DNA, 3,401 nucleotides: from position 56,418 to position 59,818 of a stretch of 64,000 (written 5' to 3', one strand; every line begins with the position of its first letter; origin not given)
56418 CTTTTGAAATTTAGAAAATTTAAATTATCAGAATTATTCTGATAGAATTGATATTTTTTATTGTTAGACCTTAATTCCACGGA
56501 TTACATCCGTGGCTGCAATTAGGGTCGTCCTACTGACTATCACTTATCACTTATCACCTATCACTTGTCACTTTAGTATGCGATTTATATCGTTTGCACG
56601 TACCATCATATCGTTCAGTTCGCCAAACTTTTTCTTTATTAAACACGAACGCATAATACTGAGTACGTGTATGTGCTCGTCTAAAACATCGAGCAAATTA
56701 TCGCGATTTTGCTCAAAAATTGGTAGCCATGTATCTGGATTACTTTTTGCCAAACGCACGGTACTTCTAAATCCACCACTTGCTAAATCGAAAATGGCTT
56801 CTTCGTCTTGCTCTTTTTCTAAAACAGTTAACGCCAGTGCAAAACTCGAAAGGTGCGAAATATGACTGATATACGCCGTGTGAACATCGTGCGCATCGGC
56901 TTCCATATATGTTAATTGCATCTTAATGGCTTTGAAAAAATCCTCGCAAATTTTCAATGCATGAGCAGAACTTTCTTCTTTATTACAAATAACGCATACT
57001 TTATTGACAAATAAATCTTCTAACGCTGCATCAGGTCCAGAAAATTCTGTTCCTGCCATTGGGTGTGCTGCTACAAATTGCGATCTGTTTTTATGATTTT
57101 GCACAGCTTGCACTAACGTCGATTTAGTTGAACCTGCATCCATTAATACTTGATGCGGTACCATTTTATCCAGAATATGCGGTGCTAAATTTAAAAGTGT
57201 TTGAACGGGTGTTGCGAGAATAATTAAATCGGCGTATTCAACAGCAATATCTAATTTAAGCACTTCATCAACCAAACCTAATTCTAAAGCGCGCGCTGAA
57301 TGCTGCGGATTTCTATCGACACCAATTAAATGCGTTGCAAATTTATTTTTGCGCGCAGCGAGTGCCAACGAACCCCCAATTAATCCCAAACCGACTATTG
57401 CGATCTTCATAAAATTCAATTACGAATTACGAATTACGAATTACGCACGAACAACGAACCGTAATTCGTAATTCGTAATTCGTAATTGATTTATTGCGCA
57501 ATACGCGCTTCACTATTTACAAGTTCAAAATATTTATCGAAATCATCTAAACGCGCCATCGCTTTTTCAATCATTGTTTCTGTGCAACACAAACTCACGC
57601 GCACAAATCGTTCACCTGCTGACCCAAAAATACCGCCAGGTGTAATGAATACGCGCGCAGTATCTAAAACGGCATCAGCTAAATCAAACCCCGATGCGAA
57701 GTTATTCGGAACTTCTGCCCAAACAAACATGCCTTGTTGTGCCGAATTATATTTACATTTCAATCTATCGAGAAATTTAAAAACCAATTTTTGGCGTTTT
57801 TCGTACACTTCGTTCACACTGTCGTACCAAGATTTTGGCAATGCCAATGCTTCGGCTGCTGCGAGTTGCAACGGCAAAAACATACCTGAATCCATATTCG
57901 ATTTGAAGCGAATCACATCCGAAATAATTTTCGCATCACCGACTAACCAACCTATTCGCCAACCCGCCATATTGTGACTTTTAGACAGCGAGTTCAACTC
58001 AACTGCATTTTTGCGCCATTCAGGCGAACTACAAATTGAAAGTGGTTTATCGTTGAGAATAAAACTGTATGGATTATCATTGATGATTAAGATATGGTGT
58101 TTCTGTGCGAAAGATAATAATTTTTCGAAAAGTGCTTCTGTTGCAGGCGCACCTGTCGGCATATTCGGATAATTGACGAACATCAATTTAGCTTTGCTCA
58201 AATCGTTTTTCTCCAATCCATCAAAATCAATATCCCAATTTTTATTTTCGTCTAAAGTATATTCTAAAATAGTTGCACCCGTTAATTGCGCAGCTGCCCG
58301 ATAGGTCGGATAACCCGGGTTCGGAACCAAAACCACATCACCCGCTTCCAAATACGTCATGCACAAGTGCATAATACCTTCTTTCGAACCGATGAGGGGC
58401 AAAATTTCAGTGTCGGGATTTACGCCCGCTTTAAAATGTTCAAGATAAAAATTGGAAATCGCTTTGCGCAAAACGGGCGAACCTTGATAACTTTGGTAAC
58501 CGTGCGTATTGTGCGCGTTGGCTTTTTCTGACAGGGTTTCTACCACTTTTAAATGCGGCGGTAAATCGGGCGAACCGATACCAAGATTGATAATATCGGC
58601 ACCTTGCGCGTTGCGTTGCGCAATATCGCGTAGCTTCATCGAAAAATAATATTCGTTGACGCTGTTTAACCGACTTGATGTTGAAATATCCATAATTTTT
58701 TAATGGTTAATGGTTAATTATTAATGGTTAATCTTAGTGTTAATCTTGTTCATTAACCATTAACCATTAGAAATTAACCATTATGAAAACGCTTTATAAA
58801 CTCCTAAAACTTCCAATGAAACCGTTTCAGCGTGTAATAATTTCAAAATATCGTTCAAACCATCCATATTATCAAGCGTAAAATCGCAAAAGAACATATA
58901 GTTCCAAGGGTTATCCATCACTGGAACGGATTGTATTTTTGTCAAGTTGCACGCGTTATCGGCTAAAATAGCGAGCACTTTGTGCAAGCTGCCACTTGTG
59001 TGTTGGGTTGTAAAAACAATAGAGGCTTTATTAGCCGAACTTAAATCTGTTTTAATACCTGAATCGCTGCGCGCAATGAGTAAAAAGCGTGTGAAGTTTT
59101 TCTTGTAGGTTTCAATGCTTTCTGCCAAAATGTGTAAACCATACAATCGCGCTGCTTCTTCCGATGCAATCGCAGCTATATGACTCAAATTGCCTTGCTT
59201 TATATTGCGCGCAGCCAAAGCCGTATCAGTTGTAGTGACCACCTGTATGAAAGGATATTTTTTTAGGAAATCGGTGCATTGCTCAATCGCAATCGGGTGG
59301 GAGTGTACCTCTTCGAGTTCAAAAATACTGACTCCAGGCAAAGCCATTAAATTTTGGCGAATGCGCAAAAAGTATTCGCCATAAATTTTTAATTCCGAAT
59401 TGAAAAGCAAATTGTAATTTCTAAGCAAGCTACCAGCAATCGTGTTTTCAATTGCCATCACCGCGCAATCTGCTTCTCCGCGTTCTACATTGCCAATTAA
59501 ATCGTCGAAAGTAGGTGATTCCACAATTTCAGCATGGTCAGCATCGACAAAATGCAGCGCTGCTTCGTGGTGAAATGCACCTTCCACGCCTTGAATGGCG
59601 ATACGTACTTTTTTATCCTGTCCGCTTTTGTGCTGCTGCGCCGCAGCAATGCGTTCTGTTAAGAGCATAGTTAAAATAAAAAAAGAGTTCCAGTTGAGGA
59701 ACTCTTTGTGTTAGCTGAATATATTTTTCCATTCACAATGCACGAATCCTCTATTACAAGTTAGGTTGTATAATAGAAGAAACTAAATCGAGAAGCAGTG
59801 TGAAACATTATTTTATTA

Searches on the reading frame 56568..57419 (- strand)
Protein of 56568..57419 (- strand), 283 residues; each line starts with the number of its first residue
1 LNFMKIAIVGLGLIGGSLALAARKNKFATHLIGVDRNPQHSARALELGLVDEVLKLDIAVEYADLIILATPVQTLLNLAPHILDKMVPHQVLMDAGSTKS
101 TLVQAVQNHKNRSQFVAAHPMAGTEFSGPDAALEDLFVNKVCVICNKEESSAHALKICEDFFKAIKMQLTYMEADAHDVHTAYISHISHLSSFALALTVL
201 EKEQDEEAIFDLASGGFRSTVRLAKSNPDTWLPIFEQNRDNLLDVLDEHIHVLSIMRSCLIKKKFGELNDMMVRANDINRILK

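Call 88: search_protein_families(library=pfam, proteins=[window:56568-57419:-], max_evalue=0.0001)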
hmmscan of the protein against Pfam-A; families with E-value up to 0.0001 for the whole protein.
window:56568-57419:- (283 aa): 5 families
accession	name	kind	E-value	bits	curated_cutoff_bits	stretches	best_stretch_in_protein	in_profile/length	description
PF02153.23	PDH_N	-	5.2e-36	123.9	26.5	1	18-169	1-152/154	Prephenate dehydrogenase, nucleotide-binding domain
PF20463.3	PDH_C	-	8.3e-21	74.7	22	1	174-272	2-100/102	Prephenate dehydrogenase, dimerization domain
PF03807.23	F420_oxidored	-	9.1e-07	29.8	21.6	1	5-95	1-91/94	NADP oxidoreductase coenzyme F420-dependent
PF02826.25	2-Hacid_dh_C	-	3e-05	23.9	25.1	1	4-96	37-127/178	D-isomer specific 2-hydroxyacid dehydrogenase, NAD binding domain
PF03446.21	NAD_binding_2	-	5.4e-05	23.7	21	1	5-113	1-110/161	NAD binding domain of 6-phosphogluconate dehydrogenase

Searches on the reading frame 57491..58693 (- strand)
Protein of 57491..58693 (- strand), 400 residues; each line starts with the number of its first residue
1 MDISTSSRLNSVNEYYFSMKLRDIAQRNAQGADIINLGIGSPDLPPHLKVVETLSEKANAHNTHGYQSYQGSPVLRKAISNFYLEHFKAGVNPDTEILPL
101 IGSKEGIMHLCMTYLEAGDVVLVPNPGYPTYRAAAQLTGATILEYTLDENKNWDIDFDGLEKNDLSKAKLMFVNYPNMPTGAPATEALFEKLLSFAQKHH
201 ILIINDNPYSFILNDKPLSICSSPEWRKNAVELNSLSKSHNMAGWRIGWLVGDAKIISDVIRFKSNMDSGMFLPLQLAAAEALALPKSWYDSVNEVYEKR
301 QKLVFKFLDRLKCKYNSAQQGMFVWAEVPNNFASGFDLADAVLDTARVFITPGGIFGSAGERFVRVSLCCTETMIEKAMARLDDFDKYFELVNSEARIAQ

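Call 88: search_protein_families(library=pfam, proteins=[window:57491-58693:-], max_evalue=0.0001)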
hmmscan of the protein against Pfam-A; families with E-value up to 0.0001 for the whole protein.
window:57491-58693:- (400 aa): 2 families
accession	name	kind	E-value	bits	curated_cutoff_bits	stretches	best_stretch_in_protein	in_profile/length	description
PF00155.27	Aminotran_1_2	-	1.1e-57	196.3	19.7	1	33-382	2-361/361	Aminotransferase class I and II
PF04864.19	Alliinase_C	-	3.8e-05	23.2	22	0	124-280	102-237/363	Allinase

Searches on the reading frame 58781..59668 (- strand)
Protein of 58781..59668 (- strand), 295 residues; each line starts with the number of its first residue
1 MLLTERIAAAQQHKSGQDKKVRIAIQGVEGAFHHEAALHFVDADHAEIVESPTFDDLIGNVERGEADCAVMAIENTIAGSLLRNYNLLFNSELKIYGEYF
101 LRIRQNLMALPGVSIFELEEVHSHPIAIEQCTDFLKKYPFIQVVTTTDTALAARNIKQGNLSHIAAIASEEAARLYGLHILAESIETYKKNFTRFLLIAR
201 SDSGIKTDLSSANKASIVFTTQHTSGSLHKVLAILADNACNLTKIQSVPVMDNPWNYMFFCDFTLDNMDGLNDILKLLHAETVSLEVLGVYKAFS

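Call 88: search_protein_families(library=pfam, proteins=[window:58781-59668:-], max_evalue=0.0001)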
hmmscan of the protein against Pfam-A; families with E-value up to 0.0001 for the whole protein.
window:58781-59668:- (295 aa): 1 family
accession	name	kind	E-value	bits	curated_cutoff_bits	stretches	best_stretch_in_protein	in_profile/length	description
PF00800.23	PDT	-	6.5e-57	192.7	25.2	1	23-201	1-179/181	Prephenate dehydratase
